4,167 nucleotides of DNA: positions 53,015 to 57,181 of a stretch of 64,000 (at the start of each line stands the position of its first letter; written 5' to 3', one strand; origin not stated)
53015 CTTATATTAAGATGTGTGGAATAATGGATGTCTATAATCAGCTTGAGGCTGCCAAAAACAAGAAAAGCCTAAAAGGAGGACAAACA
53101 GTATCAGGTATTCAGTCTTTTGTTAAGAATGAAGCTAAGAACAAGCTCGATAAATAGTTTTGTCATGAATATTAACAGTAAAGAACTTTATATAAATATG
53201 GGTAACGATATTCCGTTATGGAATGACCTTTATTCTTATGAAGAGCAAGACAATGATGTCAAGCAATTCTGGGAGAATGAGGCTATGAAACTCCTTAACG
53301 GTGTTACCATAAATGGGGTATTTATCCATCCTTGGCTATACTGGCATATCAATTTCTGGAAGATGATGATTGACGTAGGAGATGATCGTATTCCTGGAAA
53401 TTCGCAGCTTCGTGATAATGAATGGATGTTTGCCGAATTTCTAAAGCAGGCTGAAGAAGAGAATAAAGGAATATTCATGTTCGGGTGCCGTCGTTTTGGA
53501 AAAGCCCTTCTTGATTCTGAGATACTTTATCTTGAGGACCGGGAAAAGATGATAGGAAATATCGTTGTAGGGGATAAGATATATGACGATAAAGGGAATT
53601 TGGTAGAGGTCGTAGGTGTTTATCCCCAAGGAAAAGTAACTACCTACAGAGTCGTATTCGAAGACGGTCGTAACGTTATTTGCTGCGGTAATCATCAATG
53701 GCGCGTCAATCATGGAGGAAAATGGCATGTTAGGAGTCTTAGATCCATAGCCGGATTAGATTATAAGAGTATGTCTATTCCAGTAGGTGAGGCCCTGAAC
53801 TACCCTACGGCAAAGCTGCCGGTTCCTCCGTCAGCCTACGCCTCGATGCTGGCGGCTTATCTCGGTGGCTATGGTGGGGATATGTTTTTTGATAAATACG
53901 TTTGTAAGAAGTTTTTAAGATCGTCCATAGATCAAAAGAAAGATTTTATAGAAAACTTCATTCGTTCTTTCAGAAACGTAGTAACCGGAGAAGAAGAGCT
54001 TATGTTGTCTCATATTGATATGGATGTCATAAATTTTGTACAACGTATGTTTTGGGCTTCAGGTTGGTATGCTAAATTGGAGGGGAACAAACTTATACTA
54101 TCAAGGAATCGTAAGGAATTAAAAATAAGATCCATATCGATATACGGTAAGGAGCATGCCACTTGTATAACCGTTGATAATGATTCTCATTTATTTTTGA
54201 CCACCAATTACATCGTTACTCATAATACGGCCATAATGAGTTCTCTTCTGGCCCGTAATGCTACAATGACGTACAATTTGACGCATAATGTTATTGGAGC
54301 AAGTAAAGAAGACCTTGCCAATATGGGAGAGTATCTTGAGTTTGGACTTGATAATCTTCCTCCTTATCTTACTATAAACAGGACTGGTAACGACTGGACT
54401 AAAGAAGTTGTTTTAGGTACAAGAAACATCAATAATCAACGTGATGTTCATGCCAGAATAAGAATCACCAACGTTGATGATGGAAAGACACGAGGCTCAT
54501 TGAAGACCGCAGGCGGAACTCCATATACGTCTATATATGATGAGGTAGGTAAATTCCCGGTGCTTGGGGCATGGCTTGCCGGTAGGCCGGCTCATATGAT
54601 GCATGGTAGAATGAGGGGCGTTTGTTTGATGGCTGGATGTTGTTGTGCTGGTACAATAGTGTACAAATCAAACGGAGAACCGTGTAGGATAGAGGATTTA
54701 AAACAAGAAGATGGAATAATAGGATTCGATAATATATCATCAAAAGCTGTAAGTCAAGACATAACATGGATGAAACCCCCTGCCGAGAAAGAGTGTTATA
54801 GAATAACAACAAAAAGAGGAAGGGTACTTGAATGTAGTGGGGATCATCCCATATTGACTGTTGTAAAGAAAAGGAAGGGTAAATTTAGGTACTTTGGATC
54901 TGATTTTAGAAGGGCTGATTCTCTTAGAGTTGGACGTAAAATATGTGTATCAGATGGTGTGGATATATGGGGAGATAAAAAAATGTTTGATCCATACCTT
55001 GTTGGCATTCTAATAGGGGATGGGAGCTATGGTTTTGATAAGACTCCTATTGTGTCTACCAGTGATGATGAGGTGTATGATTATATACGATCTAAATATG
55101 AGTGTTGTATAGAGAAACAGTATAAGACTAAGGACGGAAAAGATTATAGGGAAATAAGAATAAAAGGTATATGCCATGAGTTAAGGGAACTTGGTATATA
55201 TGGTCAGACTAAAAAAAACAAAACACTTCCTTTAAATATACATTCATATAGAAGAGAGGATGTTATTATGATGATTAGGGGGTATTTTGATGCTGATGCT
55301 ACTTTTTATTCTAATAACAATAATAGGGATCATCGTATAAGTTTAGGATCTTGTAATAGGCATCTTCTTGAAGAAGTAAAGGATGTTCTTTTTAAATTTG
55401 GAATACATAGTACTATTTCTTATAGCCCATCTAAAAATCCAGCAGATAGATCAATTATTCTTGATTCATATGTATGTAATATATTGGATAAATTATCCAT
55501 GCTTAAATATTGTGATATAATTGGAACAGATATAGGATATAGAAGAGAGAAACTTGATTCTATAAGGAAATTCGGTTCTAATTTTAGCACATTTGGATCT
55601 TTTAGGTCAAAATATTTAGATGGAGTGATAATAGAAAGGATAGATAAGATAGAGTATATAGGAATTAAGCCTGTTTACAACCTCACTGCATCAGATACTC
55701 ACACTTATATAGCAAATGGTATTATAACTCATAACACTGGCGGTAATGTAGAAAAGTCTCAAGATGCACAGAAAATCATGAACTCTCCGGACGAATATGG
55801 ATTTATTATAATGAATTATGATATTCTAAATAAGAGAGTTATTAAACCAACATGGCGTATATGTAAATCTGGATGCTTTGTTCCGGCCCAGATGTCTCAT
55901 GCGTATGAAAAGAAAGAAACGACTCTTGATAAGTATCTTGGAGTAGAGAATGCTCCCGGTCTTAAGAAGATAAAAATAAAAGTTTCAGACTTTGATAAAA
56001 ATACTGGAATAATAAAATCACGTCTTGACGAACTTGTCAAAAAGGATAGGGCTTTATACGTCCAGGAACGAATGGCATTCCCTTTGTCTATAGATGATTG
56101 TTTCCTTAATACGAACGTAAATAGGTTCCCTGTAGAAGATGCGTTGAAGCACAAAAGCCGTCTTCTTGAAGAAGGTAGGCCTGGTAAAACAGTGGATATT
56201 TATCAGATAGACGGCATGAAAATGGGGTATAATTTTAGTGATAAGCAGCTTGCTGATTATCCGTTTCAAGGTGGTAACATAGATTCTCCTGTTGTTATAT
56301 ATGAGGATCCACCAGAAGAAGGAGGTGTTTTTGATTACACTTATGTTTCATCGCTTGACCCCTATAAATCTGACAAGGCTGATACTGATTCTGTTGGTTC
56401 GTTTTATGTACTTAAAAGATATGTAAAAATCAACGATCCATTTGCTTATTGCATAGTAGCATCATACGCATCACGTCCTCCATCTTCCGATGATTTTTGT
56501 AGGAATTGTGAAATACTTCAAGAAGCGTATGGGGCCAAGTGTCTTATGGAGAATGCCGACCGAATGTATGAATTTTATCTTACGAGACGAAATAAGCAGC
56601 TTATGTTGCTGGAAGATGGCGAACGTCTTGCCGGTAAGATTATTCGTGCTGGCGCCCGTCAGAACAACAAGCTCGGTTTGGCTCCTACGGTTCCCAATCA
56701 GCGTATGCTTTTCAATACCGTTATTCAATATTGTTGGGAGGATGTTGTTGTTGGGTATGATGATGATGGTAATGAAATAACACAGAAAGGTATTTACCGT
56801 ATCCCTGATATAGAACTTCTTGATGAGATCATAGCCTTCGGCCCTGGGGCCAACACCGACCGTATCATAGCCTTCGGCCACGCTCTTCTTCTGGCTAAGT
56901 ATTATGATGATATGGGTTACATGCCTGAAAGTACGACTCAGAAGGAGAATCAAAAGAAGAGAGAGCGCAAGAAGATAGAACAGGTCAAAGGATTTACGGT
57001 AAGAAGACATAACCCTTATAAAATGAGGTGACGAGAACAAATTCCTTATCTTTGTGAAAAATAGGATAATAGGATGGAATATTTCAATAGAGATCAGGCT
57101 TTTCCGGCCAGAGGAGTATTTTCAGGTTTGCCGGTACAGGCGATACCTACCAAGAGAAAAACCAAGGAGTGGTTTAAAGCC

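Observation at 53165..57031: Terminase large subunit interrupted by two inteins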

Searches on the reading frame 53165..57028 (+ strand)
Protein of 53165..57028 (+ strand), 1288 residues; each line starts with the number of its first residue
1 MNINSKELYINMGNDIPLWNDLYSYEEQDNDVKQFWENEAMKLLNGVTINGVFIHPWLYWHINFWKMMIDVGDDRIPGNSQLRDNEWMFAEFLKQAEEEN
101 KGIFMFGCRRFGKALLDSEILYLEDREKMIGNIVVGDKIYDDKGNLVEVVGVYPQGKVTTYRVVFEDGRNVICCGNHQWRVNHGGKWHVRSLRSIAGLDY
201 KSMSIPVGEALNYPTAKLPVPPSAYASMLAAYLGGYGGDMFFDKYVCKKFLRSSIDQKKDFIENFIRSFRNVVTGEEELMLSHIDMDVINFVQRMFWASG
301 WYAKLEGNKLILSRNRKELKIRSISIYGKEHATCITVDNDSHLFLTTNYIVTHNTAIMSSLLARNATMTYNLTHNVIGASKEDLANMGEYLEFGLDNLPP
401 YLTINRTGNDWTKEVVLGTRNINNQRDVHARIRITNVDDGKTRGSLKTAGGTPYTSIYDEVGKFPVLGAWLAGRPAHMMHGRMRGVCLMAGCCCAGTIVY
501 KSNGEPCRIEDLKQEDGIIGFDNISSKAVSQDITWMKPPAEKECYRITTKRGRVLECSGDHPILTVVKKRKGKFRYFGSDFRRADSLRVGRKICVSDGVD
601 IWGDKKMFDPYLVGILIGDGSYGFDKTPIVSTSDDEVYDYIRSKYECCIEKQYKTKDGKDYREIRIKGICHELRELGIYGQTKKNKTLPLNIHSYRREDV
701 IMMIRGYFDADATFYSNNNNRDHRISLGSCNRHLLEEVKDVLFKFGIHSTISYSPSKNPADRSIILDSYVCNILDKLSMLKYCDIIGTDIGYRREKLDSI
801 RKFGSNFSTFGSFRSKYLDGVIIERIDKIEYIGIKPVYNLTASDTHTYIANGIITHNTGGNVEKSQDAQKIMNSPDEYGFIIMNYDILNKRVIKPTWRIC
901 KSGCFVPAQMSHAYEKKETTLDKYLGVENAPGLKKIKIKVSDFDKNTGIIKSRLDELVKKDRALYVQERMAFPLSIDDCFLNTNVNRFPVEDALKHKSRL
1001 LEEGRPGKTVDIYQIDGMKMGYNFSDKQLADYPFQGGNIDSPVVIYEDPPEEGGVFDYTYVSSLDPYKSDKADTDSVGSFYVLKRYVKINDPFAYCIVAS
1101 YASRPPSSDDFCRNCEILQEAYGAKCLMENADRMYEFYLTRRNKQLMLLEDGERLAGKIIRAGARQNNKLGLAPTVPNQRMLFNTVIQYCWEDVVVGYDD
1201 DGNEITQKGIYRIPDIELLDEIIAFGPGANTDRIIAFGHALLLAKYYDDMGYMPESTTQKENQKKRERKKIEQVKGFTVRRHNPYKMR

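Call 4: search_protein_families(library=pfam, proteins=[window:53165-57028:+], max_evalue=1)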
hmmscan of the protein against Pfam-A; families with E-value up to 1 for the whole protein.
window:53165-57028:+ (1288 aa): 5 families
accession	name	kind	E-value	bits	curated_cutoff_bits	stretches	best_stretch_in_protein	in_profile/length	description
PF14890.11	Intein_splicing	-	4.1e-14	53.1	35.8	1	501-857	4-155/155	Intein splicing domain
PF14528.11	LAGLIDADG_3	-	6e-12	46.1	22.5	1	700-759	3-60/82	LAGLIDADG-like domain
PF05593.20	RHS_repeat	-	0.03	15.2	22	1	140-162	1-21/38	RHS Repeat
PF01079.26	Hint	-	0.042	13.9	29.7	1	490-596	11-117/213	Hint module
PF05203.21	Hom_end_hint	-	0.47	10.8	32.1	0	119-167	7-54/228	Hom_end-associated Hint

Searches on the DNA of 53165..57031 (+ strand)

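Call 6: search_dna_similar(query=window:53165-57031:+, collection=phages, mode=near, max_rows=30)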
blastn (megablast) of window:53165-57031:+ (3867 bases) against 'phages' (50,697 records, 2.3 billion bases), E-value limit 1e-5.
Records with a match: 1; places in all: 1; records where one place covers at least 80% of the query: 0.
Best place of each record, by identity: 90-95% 1.
By first word of the organism name: phage 1.
By host as written in the record: - 1.
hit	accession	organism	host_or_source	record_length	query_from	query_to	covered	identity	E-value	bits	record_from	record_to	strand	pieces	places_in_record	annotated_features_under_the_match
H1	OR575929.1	phage csAssE-Sib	human gut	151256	1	3863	71%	92.2%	0e+0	3887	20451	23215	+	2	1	terminase large subunit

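Call 8: get_annotated_region(hit=H1, flank=6000)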
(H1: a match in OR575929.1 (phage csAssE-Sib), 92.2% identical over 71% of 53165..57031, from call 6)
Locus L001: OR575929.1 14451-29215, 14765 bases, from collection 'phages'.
description: Phage csAssE-Sib, complete genome.
organism: phage csAssE-Sib (NCBI taxid 3092639)
taxonomy: Viruses; Duplodnaviria; Heunggongvirae; Uroviricota; Caudoviricetes
host: -; source: human gut; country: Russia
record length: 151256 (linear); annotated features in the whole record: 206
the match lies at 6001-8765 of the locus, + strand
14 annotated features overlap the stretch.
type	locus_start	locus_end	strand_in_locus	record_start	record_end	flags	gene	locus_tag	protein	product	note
CDS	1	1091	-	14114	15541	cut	-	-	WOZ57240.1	ATP dependent DNA helicase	-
CDS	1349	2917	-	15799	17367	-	-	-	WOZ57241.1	hypothetical protein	-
CDS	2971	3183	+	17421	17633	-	-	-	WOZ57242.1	hypothetical protein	-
CDS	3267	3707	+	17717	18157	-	-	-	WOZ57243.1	hypothetical protein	-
CDS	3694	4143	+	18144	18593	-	-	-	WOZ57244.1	DNA-binding protein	-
CDS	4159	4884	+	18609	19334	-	-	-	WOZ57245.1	HYDIN-like protein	-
CDS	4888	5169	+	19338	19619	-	-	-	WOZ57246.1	hypothetical protein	-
CDS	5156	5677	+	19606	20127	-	-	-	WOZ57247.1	hypothetical protein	-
CDS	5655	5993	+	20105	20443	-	-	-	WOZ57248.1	hypothetical protein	putative terminase small subunit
CDS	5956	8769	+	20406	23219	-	-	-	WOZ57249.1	terminase large subunit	Terminase large subunit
CDS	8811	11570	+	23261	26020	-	-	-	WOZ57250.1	portal protein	Portal protein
CDS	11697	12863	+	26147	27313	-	-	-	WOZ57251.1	putative structural protein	Structural protein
CDS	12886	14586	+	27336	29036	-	-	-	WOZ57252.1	major capsid protein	Major capsid protein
CDS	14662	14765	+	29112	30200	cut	-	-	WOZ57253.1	hypothetical protein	-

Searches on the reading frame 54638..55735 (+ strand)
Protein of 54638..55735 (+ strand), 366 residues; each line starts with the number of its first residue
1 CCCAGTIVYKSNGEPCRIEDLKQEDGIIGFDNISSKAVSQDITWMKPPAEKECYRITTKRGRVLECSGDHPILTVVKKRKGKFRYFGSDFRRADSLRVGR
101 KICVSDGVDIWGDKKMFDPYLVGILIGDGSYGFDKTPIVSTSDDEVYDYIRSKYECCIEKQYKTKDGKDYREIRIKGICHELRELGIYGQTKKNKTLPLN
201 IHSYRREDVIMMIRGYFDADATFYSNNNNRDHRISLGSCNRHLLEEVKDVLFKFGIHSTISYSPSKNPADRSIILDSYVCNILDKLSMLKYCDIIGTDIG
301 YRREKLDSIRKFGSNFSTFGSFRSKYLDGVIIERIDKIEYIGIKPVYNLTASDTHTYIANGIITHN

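Call 4: search_protein_families(library=pfam, proteins=[window:54638-55735:+], max_evalue=1)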
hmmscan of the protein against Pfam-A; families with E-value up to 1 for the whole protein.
window:54638-55735:+ (366 aa): 3 families
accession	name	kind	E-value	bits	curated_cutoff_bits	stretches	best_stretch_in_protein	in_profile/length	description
PF14528.11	LAGLIDADG_3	-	6.3e-13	49.2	22.5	1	209-268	3-60/82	LAGLIDADG-like domain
PF14890.11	Intein_splicing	-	1.5e-12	48.1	35.8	1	10-366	4-155/155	Intein splicing domain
PF19229.4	DUF5882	-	0.12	12.6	25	1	76-105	162-191/198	Family of unknown function (DUF5882)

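Call 5: search_protein_families(library=phrogs, proteins=[window:54638-55735:+], max_evalue=0.01)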
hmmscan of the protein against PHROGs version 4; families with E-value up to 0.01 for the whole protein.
window:54638-55735:+ (366 aa): 6 families
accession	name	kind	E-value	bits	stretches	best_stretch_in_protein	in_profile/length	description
phrog_9666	-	unknown function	5e-08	32.6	1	16-261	94-327/779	-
phrog_510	-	DNA, RNA and nucleotide metabolism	8.9e-08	32.3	1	36-222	437-626/667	DNA primase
phrog_30356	-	DNA, RNA and nucleotide metabolism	3.3e-07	29.7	1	51-262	429-636/823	helicase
phrog_19299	-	head and packaging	9.8e-07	28.6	1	101-262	135-301/702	terminase large subunit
phrog_4645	-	DNA, RNA and nucleotide metabolism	1e-05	25.8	1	159-254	156-253/308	endonuclease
phrog_28563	-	unknown function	0.003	18.8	1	334-366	37-70/98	-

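Call 20: find_homologous_proteins(query=window:54638-55735:+, max_evalue=0.001)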
Query window:54638-55735:+ (366 aa): 33 proteins with E <= 0.001 among 1499 candidates.
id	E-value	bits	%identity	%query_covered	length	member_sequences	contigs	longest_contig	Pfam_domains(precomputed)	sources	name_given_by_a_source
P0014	2.7e-127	443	99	53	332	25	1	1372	-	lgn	-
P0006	4.2e-127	442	99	53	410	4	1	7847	-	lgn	-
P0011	5.4e-124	432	95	53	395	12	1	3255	-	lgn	-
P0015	1.1e-95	339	100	43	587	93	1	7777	PF14528.12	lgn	-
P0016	6.2e-86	307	92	43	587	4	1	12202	PF14528.12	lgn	-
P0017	2.5e-76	275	41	100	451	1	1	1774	PF14528.12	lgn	-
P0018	3.5e-68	248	41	93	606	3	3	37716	PF14528.12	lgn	-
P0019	5.9e-65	238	38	100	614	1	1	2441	PF14528.12,PF14890.12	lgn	-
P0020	1.2e-59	220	34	100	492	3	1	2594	PF14528.12,PF14890.12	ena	-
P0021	1.3e-59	220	37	100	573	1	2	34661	PF14528.12,PF14890.12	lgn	-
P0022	7.9e-58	214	46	66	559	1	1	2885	-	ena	-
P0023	8.9e-58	214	36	100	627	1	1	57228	PF14528.12,PF14890.12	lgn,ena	-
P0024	1.3e-52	197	37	100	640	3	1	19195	PF14528.12,PF14890.12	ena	-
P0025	1.3e-50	191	35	100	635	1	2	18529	PF14528.12,PF14890.12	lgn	-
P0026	1.7e-50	190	50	55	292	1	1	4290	-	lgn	-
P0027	3.3e-50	189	34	100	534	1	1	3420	PF14528.12,PF14890.12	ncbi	-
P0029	1.9e-48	184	34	100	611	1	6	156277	PF05204.20,PF14528.12,PF14890.12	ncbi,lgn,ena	-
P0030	2.5e-48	183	36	85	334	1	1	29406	PF14528.12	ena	-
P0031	5.9e-46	175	40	69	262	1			PF14528.12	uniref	uniref:LAGLIDADG-like domain protein n=1 Tax=Dulem virus 42 TaxID=3145760 RepID=A0AAU8B7X5_9CAUD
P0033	4.2e-41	159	40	68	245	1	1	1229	PF14528.12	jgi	jgi:hypothetical protein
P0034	1.2e-38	151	75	20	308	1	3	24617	PF14890.12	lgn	-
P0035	5.5e-38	149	75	20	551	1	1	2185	PF14890.12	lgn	-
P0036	7.3e-38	149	75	20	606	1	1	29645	PF14890.12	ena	-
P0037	7.6e-38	149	75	20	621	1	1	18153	PF14890.12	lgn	-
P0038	7.6e-38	149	75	20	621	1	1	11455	PF14890.12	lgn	-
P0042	4.3e-10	57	66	12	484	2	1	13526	PF14528.12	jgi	jgi:hypothetical protein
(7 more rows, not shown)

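Call 56: search_dna_similar(query=window:54638-55735:+, collection=phages, mode=protein, max_rows=25, max_evalue=0.001)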
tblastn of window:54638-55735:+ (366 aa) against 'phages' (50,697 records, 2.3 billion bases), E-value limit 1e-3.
Records with a match: 97; places in all: 97; records where one place covers at least 80% of the query: 41.
Best place of each record, by identity: <60% 97.
By first word of the organism name: Staphylococcus 14; Enterococcus 11; Mycobacterium 9; Listeria 8; Escherichia 7; uncultured 6; Aeromonas 6; Bacillus 5; Klebsiella 4; Bacteriophage 3; and 15 more.
By host as written in the record: - 16; Staphylococcus aureus 10; Mycobacterium smegmatis mc2 155 9; Listeria monocytogenes 6; Enterococcus faecium 3; Aeromonas hydrophila ATCC 7966 3; Lactococcus lactis 3; Staphylococcus epidermidis 36-1 2; and 38 more.
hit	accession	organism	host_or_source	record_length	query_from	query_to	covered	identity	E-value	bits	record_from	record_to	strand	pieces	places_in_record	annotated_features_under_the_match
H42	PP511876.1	Dulem virus 42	Propithecus coquereli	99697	1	366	100%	43.3%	5e-81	275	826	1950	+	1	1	LAGLIDADG-like domain protein | hypothetical protein | terminase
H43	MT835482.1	Bacteriophage sp.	human fecal samples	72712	1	366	100%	42.5%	2e-79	270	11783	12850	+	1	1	record has no annotation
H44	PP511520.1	Dulem virus 41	Varecia variegata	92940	1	366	100%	38.9%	4e-67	235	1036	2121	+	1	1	terminase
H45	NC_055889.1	uncultured phage cr53_1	human feces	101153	1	366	100%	32.1%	9e-54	196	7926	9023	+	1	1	terminase large subunit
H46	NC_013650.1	Mycobacterium phage ET08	Mycobacterium smegmatis mc2 155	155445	1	366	100%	25.3%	3e-12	74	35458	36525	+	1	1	79: portal protein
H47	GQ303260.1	Mycobacterium phage ET08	Mycobacterium smegmatis mc2 155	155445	1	366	100%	25.3%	3e-12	74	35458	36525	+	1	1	79: hypothetical protein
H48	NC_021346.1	Mycobacterium phage Gizmo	Mycobacterium smegmatis mc2 155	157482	1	366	100%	25.3%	3e-12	74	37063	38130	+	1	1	94: portal protein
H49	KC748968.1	Mycobacterium phage Gizmo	Mycobacterium smegmatis mc2 155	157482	1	366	100%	25.3%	3e-12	74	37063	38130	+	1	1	94: portal protein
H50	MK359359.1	Mycobacterium phage Colt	Mycobacterium smegmatis mc2 155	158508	1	366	100%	24.7%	9e-12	72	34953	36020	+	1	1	80: portal protein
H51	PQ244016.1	Mycobacterium phage Blubba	Mycobacterium smegmatis mc2 155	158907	1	366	100%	22.8%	3e-10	68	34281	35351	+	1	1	79: portal protein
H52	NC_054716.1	Mycobacterium phage Cane17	Mycobacterium smegmatis mc2 155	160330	1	366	100%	22.8%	3e-10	68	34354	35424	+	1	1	79: portal protein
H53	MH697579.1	Mycobacterium phage Cane17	Mycobacterium smegmatis mc2 155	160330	1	366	100%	22.8%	3e-10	68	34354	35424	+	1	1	79: portal protein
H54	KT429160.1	Staphylococcus phage SPbeta-like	Staphylococcus epidermidis 36-1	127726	1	366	100%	22.5%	5e-8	61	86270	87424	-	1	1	nrdE2: ribonucleoside-diphosphate reductase subunit alpha 2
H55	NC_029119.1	Staphylococcus phage SPbeta-like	Staphylococcus epidermidis 36-1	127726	1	366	100%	22.5%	5e-8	61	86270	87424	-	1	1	nrdE2: ribonucleotide reductase large subunit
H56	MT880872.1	Staphylococcus phage PhiSepi-HH3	Staphylococcus epidermidis HD21-2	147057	1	366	100%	22.5%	5e-8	61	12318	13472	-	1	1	nrdE1: ribonucleoside-diphosphate reductase subunit alpha 1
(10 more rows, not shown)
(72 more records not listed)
